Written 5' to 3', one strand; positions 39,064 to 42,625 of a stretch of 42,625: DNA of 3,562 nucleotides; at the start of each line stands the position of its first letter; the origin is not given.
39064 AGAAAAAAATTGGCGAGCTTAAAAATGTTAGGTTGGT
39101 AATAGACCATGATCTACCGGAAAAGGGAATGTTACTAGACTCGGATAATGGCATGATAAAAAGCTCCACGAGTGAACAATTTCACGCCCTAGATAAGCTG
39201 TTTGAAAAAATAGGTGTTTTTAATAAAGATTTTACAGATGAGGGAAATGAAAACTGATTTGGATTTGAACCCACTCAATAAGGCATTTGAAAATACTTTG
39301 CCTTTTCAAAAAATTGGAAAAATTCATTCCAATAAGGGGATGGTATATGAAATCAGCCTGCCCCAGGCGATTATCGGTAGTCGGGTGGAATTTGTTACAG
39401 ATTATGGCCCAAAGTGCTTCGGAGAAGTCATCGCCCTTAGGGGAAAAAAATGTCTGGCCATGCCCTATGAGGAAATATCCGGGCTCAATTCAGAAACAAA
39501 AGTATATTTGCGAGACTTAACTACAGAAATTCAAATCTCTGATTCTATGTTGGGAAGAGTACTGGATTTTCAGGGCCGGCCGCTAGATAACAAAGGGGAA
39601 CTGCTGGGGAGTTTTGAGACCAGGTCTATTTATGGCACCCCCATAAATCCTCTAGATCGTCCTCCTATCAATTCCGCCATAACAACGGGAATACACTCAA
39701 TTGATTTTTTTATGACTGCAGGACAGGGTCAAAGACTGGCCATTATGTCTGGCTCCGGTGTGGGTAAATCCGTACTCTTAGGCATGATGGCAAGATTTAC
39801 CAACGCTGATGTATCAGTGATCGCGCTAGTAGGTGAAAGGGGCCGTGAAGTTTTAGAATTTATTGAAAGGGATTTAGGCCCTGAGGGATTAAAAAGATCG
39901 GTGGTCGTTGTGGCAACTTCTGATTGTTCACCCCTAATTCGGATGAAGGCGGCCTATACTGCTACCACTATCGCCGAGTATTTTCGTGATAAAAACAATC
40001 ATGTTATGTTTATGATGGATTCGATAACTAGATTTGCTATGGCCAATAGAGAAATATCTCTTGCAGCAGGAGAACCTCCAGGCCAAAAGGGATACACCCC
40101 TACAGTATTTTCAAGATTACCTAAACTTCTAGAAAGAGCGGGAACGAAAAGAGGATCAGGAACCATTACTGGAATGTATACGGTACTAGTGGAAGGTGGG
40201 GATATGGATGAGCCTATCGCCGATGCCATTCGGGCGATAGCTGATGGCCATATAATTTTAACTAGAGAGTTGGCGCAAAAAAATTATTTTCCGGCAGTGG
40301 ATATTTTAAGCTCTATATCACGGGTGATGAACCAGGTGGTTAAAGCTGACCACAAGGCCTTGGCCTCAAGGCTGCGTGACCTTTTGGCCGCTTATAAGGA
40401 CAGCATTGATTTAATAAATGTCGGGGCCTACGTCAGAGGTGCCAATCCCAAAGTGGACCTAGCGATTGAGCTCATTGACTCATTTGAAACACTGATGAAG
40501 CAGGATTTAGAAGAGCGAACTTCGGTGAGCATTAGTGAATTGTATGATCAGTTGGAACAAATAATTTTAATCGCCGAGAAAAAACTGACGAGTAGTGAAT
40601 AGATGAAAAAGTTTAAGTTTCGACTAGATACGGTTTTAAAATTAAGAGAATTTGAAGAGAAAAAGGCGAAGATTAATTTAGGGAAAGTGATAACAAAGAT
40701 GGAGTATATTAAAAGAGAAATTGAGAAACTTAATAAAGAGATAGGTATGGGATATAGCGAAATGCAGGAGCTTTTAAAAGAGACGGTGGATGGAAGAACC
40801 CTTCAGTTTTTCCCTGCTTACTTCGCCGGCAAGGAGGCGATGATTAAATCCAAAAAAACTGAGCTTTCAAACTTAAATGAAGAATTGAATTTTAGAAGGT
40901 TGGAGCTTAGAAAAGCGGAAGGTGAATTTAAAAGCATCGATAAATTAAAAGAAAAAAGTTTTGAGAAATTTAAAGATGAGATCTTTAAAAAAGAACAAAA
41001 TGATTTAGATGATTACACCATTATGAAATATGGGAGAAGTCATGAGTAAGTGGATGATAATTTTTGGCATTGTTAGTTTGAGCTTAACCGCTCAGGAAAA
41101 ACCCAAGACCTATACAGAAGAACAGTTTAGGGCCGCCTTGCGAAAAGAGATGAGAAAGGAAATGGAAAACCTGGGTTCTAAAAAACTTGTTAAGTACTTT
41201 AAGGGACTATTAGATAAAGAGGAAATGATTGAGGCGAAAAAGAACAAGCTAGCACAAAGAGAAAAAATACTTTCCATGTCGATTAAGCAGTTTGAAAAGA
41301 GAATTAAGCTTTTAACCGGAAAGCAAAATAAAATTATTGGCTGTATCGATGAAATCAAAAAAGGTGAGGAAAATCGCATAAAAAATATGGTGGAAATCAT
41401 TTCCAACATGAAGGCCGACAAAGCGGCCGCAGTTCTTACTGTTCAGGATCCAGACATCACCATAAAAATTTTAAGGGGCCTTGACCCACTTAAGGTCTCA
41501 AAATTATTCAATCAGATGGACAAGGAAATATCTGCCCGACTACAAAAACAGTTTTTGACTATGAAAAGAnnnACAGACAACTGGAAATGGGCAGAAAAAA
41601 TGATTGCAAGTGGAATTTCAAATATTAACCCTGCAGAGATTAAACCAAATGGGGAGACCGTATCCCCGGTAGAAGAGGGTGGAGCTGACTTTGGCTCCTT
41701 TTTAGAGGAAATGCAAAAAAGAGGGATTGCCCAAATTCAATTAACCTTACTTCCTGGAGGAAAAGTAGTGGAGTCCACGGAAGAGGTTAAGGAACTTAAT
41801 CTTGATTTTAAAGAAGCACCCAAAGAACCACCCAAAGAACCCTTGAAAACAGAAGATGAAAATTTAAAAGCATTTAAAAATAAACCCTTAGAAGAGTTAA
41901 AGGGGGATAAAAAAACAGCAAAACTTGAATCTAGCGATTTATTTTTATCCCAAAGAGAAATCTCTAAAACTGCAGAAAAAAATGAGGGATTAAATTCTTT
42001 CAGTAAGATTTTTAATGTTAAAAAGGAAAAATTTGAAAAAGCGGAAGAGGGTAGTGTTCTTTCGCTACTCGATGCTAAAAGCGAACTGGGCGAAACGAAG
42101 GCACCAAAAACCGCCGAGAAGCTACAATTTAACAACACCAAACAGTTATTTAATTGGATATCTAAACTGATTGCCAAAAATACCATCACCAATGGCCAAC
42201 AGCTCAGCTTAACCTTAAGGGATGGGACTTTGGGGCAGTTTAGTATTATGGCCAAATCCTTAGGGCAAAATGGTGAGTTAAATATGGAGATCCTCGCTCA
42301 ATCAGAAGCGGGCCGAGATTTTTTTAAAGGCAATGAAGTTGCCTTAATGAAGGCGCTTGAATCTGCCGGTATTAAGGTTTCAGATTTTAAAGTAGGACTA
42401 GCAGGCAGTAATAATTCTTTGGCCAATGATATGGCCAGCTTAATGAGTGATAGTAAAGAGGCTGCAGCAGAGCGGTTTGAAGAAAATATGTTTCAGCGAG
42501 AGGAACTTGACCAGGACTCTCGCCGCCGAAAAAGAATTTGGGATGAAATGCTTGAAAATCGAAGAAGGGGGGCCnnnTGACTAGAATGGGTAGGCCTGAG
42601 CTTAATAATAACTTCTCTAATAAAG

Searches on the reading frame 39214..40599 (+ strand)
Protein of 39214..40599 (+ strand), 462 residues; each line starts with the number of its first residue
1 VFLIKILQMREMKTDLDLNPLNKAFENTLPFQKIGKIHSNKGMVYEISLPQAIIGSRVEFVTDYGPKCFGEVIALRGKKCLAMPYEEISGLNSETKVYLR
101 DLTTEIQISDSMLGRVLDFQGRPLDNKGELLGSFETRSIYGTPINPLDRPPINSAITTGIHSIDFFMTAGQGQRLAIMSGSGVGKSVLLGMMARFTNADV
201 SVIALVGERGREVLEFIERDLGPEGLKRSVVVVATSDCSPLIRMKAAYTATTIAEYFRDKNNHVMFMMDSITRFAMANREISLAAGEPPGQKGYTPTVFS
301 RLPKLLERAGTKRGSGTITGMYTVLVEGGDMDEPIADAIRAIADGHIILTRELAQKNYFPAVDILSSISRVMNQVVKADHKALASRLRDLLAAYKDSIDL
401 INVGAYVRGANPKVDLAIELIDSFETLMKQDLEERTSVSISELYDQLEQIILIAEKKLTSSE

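Call 53: search_protein_families(library=ncbifam, proteins=[window:39214-40599:+], max_evalue=0.00001)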
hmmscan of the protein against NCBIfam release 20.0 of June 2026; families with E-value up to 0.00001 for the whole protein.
window:39214-40599:+ (462 aa): 35 families (the best 25 are shown)
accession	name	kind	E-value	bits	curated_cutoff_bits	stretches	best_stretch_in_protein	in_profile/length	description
TIGR03496.1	FliI_clade1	equivalog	1.5e-164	547.8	619.1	1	35-449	1-413/414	flagellar protein export ATPase FliI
TIGR01026.1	fliI_yscN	subfamily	2.2e-164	547.4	379.5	1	30-450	20-438/440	FliI/YscN family ATPase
TIGR03497.1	FliI_clade2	equivalog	1.9e-162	540.9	629.8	1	35-448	1-410/413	flagellar protein export ATPase FliI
TIGR03498.1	FliI_clade3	equivalog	5.1e-155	516.3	587.45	1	35-450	1-417/418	flagellar protein export ATPase FliI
TIGR02546.1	III_secr_ATP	equivalog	3.6e-145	483.9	604.75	1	32-450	4-421/423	type III secretion system ATPase SctN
NF005391.0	PRK06936.1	equivalog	8.7e-134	446.6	657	1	21-448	11-435/439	type III secretion system ATPase SctN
NF006575.0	PRK09099.1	subfamily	8.3e-127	423.6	706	1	23-438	16-430/443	type III secretion system ATPase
NF005295.0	PRK06820.1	equivalog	2.5e-126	422.2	690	1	34-450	30-438/440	EscN/YscN/HrcN family type III secretion system ATPase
NF006290.1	PRK08472.1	equivalog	1.8e-123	412.6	644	1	30-450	18-432/433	flagellar protein export ATPase FliI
NF005535.1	PRK07196.1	equivalog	1.1e-121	406.9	715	1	35-439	21-424/434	flagellar protein export ATPase FliI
NF005765.0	PRK07594.1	equivalog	2e-107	359.6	715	1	30-451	18-431/433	EscN/YscN/HrcN family type III secretion system ATPase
NF006012.0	PRK08149.1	equivalog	6e-102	341.8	594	1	34-448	10-427/431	type III secretion system ATPase SctN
NF004578.0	PRK05922.1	equivalog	1.9e-78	264.2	604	1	25-451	11-431/434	type III secretion system ATPase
NF003235.0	PRK04196.1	subfamily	1.6e-58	198.5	349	1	50-437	23-423/462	V-type ATP synthase subunit B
NF040574.1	T3SS_ATP_VscN2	exception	3.4e-57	194.2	750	1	110-433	82-402/420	type III secretion system ATPase VscN2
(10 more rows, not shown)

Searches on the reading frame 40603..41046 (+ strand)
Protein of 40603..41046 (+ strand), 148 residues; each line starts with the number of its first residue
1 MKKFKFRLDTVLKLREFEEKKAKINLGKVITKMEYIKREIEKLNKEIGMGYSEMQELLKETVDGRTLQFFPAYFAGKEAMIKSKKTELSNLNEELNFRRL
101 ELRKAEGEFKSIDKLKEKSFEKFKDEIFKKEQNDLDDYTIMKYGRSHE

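Call 53: search_protein_families(library=ncbifam, proteins=[window:40603-41046:+], max_evalue=0.00001)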
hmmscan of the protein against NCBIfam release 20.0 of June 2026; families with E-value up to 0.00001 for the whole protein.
window:40603-41046:+ (148 aa): 1 family
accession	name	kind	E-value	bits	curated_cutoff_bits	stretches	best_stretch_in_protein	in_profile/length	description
TIGR02473.1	flagell_FliJ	equivalog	1.1e-24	87.5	50.45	1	5-144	1-140/141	flagellar export protein FliJ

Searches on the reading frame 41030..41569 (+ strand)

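Call 53: search_protein_families(library=ncbifam, proteins=[window:41030-41569:+], max_evalue=0.00001)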
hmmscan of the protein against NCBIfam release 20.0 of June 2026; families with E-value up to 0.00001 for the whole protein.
window:41030-41569:+ (180 aa): 0 families

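Call 73: search_protein_families(library=pfam, proteins=[window:41030-41569:+], max_evalue=0.01)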
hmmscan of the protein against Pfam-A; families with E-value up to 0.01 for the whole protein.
window:41030-41569:+ (180 aa): 2 families
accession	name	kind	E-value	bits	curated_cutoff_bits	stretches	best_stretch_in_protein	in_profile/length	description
PF03448.22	MgtE_N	-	0.00022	22.1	25.9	1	120-172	42-94/102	MgtE intracellular N domain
PF07693.20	KAP_NTPase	-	0.0027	17.5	20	1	61-149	125-200/293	KAP family P-loop domain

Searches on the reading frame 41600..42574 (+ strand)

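Call 53: search_protein_families(library=ncbifam, proteins=[window:41600-42574:+], max_evalue=0.00001)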
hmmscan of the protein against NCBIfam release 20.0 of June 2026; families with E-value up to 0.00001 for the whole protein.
window:41600-42574:+ (325 aa): 0 families

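Call 73: search_protein_families(library=pfam, proteins=[window:41600-42574:+], max_evalue=0.01)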
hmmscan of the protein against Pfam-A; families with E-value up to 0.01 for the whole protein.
window:41600-42574:+ (325 aa): 1 family
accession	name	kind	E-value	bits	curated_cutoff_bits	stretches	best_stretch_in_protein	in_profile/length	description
PF02120.21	Flg_hook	-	0.00027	21.1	29.8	1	195-272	8-83/85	Flagellar hook-length control protein FliK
